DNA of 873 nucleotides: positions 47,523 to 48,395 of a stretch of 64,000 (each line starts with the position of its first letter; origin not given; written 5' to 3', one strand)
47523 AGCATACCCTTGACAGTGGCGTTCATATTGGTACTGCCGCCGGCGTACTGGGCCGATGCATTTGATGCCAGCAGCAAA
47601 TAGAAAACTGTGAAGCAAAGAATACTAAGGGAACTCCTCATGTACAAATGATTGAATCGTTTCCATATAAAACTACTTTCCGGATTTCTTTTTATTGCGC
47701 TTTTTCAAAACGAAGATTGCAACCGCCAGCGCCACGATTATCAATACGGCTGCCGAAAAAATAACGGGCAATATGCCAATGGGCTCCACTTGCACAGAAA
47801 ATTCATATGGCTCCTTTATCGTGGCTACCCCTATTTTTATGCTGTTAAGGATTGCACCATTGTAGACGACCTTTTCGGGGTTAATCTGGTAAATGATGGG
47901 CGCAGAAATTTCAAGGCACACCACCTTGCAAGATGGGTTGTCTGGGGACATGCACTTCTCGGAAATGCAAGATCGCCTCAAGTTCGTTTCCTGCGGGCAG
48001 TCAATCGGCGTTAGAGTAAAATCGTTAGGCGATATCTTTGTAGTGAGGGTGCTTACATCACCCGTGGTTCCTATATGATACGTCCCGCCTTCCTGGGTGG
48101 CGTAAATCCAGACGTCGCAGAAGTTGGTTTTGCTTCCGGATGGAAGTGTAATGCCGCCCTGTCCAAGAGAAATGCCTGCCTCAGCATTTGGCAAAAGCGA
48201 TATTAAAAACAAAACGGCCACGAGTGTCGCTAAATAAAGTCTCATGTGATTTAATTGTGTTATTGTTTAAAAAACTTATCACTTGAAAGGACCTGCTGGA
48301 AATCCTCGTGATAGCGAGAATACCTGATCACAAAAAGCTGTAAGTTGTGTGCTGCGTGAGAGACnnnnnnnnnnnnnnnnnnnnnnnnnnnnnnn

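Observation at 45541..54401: An 8.7-kb surface-protein block splits the conserved secE-spt5(nusG)-rpl11 cluster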

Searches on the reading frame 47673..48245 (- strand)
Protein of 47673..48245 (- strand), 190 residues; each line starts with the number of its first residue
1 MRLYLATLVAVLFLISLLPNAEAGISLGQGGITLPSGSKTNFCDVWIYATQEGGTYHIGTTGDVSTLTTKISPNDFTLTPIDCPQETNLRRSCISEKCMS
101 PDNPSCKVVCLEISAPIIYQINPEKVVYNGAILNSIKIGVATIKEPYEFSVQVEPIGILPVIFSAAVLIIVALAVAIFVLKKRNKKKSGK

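Call 4: search_protein_families(library=pfam, proteins=[window:47673-48245:-], max_evalue=0.01)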
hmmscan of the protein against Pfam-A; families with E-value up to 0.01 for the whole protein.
window:47673-48245:- (190 aa): 0 families

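Call 78: search_protein_families(library=ncbifam, proteins=[window:47673-48245:-], max_evalue=0.01)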
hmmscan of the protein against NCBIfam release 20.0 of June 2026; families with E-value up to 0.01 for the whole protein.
window:47673-48245:- (190 aa): 0 families

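Call 79: search_protein_families(library=phrogs, proteins=[window:47673-48245:-], max_evalue=0.001)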
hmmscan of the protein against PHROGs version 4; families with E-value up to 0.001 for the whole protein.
window:47673-48245:- (190 aa): 0 families

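Call 80: search_protein_families(library=padloc, proteins=[window:47673-48245:-], max_evalue=0.001)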
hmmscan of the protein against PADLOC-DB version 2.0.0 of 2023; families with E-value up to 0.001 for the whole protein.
window:47673-48245:- (190 aa): 0 families

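Call 85: search_solved_structures(query=A3, max_evalue=1)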
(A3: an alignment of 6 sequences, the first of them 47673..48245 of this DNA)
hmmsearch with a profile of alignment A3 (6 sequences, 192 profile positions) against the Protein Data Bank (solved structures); distinct sequences matched with E-value up to 1: 1.
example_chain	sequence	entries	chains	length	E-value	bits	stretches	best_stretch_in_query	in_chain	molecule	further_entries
6e14_C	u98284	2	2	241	0.26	14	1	8-62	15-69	Chaperone protein FimC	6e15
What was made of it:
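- Tried and rejected: A six-sequence p190 profile gave FimC as the only PDB hit at E 0.26 (call 85).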

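Call 88: search_protein_families(library=pfam, alignment_id=A7, max_evalue=5)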
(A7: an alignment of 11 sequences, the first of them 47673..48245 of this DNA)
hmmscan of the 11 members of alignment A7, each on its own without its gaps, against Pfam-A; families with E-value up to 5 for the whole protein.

A. member 1, window:47673-48245:- (190 aa): 1 family
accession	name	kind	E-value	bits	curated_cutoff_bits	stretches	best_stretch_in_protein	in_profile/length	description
PF04483.17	DUF565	-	0.15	12.9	27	1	108-141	14-48/60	Protein of unknown function (DUF565)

B. families by the number of members that match (of 11 scanned): 12 families
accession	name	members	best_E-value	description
PF05568.16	ASFV_J13L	3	0.064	African swine fever virus J13L protein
PF02439.20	Adeno_E3_CR2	1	0.015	Adenovirus E3 region protein CR2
PF07406.16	NICE-3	1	0.059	NICE-3 protein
PF11346.13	DUF3149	1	0.095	Protein of unknown function (DUF3149)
PF08999.15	SP_C-Propep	1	0.1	Surfactant protein C, N terminal propeptide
PF08995.15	NIP_1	1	0.13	Necrosis inducing protein-1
PF04483.17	DUF565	1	0.15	Protein of unknown function (DUF565)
PF05051.18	COX17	1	0.16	Cytochrome C oxidase copper chaperone (COX17)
PF10161.14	DDDD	1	0.16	Putative mitochondrial precursor protein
PF11118.13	DUF2627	1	0.26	Protein of unknown function (DUF2627)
PF15820.10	ECSCR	1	0.77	Endothelial cell-specific chemotaxis regulator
PF17359.7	DUF5385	1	2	Family of unknown function (DUF5385)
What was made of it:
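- On Chaperone-usher pilus: No PapD_N or usher family in any cassette protein (calls 4, 78, 88).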

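Call 89: search_solved_structures(query=A7, max_evalue=10, show_alignments=3)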
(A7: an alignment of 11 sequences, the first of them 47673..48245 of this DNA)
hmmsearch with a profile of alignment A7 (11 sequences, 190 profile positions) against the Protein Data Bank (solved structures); distinct sequences matched with E-value up to 10: 8.
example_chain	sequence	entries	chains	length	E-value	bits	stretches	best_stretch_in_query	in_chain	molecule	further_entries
6t1z_A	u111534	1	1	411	0.77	12.3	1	123-188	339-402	LmrP integral membrane protein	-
2mv6_A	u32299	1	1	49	1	11.9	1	155-184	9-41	Erythropoietin receptor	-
3isy_A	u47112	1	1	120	1.2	11.7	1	32-62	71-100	Intracellular proteinase inhibitor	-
1xu6_A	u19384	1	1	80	1.7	11.2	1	79-113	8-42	Variant surface glycoprotein MITAT 1.2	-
2gof_A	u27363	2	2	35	2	10.9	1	157-189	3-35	VPU protein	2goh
1pi7_A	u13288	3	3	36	2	10.9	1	156-189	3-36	VPU protein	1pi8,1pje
7cu3_B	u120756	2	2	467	5.7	9.5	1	33-116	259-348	Transmembrane protein FAM155A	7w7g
1spf_A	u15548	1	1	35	7.7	9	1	151-177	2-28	PULMONARY SURFACTANT-ASSOCIATED POLYPEPTIDE C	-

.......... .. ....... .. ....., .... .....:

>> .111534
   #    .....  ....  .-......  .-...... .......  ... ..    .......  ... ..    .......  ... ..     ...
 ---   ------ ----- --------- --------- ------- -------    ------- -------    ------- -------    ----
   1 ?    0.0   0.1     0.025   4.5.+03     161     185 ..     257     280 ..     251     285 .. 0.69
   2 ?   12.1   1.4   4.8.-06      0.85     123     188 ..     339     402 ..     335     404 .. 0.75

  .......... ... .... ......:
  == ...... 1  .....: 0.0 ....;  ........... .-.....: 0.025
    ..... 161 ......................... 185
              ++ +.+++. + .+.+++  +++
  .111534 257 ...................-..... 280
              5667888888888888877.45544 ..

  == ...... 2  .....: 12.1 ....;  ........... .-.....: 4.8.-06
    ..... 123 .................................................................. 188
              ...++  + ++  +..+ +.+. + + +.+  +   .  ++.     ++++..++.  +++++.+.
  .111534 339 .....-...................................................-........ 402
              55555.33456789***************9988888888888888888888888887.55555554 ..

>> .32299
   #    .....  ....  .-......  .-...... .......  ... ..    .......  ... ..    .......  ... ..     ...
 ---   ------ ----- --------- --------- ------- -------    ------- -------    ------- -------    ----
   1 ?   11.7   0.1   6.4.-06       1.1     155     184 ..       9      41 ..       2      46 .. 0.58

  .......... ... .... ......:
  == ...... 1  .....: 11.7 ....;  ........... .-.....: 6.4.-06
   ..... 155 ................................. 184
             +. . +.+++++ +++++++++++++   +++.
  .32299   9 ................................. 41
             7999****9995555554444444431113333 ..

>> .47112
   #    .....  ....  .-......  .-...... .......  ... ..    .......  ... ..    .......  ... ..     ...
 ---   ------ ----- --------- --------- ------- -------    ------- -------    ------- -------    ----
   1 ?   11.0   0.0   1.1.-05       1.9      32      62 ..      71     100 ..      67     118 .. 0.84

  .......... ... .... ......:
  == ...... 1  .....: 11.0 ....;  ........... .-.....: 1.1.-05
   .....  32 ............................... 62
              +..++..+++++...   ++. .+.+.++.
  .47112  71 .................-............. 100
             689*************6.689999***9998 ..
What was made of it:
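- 47673..48245 (-): p190: a signal peptide, a Cys-rich domain of about 130 aa starting with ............, a C-terminal TM segment and a Lys-rich tail. No family in Pfam, NCBIfam or the PDB (calls 4, 78, 88, 89).
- On Chaperone-usher pilus: The FimC hint at E 0.26 was not reproduced (calls 85, 89).
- Closest known: Chaperone-usher pili of Gram-negative bacteria. Different: There is no outer membrane, usher or detectable PapD-like chaperone (calls 88, 89).
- A FimC-like hint (E 0.26, call 85) vanished with a broader profile (call 89). Nothing in the cassette resembles a chaperone or an usher (calls 78, 88, 89).
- Tried and rejected: With an 11-sequence profile the hit disappeared, and Pfam showed no PapD_N (calls 88, 89).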
